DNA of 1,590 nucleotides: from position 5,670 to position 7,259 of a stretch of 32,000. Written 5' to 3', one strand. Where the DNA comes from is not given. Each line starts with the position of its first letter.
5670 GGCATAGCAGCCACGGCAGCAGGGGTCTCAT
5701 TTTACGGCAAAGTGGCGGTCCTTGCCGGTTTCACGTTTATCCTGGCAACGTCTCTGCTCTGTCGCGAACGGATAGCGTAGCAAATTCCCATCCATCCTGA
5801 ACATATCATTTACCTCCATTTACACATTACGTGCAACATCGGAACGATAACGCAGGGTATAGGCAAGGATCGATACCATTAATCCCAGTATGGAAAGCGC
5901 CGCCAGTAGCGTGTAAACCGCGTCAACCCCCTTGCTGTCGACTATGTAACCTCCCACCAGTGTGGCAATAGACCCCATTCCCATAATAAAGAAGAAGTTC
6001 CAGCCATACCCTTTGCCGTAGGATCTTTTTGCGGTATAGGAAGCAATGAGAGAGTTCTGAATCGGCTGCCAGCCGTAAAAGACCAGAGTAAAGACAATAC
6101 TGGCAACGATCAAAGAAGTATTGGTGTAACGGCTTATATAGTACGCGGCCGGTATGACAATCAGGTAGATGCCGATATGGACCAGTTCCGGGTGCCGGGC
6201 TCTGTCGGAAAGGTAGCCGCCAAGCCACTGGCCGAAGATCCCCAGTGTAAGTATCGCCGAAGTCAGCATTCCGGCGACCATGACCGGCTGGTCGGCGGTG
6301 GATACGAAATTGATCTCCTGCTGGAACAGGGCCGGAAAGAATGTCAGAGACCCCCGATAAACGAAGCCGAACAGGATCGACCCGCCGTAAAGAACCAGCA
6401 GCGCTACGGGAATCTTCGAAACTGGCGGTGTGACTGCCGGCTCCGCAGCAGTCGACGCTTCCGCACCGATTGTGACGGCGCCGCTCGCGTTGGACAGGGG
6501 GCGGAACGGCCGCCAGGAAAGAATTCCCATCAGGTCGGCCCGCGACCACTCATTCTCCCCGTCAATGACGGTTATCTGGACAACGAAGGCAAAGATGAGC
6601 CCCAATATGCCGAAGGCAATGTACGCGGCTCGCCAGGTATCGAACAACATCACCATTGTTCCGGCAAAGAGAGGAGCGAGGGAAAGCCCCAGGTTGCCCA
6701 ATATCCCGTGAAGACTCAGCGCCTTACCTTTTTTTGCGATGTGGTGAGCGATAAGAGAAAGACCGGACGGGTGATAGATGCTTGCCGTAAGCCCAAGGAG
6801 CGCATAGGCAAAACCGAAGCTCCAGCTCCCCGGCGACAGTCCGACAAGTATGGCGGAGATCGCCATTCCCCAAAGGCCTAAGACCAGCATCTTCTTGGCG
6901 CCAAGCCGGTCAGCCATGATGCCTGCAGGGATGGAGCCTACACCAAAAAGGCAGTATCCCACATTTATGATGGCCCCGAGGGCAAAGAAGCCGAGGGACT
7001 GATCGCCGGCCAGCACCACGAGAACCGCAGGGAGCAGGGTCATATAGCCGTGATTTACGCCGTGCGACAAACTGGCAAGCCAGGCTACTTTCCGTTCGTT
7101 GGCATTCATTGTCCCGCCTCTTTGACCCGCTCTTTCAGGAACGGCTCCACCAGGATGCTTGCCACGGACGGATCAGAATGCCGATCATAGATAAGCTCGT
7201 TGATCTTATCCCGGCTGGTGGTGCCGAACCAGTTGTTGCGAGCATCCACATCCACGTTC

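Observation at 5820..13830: Seven-gene translationally coupled envelope operon that fits no characterised system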

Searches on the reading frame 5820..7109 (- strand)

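Call 3: search_protein_families(library=pfam, proteins=[window:5820-7109:-], max_evalue=0.01)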
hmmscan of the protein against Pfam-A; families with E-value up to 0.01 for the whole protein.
window:5820-7109:- (429 aa): 1 family
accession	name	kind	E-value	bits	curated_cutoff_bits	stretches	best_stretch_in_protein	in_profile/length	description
PF07690.21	MFS_1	-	7.6e-36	124.2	33.4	2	22-382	11-346/347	Major Facilitator Superfamily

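Call 4: search_protein_families(library=ncbifam, proteins=[window:5820-7109:-], max_evalue=0.01)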
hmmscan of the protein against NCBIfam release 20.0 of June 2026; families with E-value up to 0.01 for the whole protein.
window:5820-7109:- (429 aa): 10 families
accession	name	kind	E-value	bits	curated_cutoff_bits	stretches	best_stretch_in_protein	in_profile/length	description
TIGR00881.1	2A0104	subfamily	1.9e-15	56.8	407.75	1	44-181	32-171/379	phosphoglycerate transporter protein PgtP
TIGR00880.1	2_A_01_02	superfamily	4.2e-13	49.6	131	1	57-179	13-136/141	multidrug resistance protein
TIGR00893.1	2A0114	subfamily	4.8e-12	45.5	395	1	47-415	34-397/399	D-galactonate transporter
TIGR00883.1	2A0106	subfamily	2.7e-06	26.7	443.45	1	44-111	37-104/400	metabolite/H+ symporter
TIGR00895.1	2A0115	subfamily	2.8e-06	26.5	418.55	1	33-181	43-192/398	aromatic acid/H+ symport family MFS transporter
NF007372.0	PRK09874.1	equivalog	1.5e-05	24.3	571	1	7-182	17-193/408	multidrug efflux MFS transporter MdtG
NF007414.0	PRK09952.1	equivalog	0.00026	19.9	538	1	38-103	60-125/438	shikimate transporter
TIGR00898.1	2A0119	subfamily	0.00043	19.2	550.75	1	57-176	141-258/506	cation transport protein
NF011571.1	PRK14995.1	subfamily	0.00077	18.3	701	1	57-169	55-171/493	SmvA family efflux MFS transporter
NF003477.0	PRK05122.1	subfamily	0.0047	15.6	374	1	36-92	45-103/404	MFS transporter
